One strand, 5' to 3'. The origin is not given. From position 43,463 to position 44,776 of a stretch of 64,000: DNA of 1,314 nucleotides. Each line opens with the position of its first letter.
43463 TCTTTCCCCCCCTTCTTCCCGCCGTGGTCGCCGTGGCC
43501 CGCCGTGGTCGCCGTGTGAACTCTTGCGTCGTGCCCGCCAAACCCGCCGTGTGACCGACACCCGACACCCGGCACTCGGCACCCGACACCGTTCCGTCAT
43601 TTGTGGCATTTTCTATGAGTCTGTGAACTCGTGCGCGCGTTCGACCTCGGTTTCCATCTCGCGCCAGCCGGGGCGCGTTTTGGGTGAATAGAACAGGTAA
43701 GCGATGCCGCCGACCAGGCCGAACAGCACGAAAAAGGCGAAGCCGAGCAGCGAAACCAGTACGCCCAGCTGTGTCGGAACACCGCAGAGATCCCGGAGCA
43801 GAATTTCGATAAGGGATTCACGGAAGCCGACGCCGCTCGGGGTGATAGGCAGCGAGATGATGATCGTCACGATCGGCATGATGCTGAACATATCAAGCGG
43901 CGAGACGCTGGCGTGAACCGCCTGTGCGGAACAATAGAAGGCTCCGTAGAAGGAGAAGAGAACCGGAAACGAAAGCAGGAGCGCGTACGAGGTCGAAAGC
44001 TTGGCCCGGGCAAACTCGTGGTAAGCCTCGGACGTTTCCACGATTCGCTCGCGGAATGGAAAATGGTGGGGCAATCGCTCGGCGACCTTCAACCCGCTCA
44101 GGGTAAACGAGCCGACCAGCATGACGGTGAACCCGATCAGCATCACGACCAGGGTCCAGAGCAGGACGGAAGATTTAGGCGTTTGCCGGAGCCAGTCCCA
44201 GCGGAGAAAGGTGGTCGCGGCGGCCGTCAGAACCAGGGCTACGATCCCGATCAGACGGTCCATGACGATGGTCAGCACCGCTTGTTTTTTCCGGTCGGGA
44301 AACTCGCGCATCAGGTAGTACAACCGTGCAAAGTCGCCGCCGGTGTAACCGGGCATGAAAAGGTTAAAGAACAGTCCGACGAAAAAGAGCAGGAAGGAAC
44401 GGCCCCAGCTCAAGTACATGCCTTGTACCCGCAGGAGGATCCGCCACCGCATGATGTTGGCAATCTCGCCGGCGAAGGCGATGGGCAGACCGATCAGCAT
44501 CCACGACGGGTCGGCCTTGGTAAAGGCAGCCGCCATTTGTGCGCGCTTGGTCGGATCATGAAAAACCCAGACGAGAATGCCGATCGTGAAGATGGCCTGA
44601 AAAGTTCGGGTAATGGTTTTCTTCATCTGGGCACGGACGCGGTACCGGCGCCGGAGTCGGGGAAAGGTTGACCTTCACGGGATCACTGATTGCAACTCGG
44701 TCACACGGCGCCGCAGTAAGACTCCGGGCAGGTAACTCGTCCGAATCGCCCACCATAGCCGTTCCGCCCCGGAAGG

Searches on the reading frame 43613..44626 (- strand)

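Call 101: search_protein_families(library=pfam, proteins=[window:43613-44626:-])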
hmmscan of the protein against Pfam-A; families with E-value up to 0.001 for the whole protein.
window:43613-44626:- (337 aa): 1 family
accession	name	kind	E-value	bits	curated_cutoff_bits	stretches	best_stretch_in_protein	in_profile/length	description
PF03706.18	LPG_synthase_TM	-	4.5e-39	135.2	33.4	1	14-305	7-300/302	Lysylphosphatidylglycerol synthase TM region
